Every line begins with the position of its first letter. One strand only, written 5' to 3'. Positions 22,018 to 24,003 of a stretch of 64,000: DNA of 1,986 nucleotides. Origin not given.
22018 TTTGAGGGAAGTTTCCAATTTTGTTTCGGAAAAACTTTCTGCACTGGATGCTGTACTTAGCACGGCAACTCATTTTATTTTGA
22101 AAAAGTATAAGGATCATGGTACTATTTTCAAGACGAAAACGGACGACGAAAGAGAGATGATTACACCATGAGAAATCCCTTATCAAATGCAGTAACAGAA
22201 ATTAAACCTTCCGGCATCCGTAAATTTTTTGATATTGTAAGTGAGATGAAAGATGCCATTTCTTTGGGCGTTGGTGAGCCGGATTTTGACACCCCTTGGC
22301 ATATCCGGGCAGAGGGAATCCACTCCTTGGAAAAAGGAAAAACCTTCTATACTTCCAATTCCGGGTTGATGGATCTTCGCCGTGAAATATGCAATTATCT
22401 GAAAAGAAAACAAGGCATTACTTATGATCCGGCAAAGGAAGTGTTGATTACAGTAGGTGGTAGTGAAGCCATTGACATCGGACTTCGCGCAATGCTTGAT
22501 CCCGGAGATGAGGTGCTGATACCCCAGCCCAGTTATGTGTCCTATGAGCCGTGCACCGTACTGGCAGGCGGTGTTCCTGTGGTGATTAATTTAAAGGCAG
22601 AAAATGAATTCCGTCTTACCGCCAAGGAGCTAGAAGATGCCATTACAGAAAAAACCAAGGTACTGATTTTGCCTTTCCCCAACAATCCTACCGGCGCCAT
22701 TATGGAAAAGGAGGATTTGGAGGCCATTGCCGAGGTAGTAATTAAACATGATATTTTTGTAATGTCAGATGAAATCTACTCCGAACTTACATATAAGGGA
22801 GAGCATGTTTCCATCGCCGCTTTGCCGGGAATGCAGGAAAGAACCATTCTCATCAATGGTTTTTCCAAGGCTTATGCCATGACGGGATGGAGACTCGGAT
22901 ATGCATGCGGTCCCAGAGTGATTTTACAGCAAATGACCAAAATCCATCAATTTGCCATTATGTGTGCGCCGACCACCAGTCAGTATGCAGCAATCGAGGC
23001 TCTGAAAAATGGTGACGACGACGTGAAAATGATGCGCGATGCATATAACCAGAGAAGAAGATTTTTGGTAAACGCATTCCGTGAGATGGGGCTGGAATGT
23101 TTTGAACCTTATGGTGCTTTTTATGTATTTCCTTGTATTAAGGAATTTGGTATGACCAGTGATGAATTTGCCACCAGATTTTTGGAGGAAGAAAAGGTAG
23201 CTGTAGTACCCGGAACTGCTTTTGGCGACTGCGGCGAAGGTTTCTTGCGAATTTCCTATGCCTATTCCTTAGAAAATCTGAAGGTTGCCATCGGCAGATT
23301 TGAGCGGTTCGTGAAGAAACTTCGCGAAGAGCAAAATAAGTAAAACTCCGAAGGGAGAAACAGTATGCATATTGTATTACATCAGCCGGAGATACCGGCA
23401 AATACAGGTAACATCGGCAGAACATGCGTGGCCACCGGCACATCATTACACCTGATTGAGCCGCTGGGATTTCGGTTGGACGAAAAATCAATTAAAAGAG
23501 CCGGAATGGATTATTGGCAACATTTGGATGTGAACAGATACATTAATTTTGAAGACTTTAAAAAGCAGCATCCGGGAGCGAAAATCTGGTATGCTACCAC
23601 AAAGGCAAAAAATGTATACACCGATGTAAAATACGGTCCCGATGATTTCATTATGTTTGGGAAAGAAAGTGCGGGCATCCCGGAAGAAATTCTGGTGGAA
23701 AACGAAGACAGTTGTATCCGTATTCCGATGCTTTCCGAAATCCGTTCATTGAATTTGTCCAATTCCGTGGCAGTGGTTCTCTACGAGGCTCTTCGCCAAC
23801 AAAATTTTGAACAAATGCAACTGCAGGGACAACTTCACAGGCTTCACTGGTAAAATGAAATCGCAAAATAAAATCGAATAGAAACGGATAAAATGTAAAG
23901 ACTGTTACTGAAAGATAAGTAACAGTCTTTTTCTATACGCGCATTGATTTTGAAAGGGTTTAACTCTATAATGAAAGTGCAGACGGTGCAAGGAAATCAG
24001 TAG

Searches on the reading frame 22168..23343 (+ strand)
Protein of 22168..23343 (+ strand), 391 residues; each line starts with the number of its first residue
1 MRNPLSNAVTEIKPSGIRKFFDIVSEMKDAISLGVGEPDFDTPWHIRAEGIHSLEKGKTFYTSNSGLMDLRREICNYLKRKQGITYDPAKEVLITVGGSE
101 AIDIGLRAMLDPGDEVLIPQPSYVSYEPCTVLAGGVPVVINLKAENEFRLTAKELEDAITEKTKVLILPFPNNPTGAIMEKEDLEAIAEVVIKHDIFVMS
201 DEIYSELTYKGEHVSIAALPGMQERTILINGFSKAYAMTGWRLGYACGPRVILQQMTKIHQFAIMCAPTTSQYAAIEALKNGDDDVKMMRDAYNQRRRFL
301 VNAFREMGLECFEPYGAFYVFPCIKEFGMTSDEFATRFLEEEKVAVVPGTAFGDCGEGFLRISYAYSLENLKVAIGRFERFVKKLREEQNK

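Call 51: search_protein_families(library=pfam, proteins=[window:22168-23343:+], max_evalue=0.00001)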
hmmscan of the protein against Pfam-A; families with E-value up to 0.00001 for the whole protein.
window:22168-23343:+ (391 aa): 4 families
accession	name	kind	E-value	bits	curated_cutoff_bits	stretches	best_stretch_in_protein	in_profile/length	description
PF00155.27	Aminotran_1_2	-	5.9e-78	263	19.7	1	29-377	2-360/361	Aminotransferase class I and II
PF01041.23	DegT_DnrJ_EryC1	-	2.9e-10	40.3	19.8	1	89-201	39-145/360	DegT/DnrJ/EryC1/StrS aminotransferase family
PF01053.26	Cys_Met_Meta_PP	-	2.7e-07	29.9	27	1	89-203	67-175/381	Cys/Met metabolism PLP-dependent enzyme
PF00266.25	Aminotran_5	-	8.2e-07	28.7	21.5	1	86-201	58-175/371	Aminotransferase class-V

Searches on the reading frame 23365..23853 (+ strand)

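Call 51: search_protein_families(library=pfam, proteins=[window:23365-23853:+], max_evalue=0.00001)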
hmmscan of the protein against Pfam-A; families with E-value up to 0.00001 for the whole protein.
window:23365-23853:+ (162 aa): 1 family
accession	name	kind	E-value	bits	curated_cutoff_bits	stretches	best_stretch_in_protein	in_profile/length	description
PF00588.24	SpoU_methylase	-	4.8e-34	117.9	29.7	1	2-140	3-142/142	SpoU rRNA Methylase family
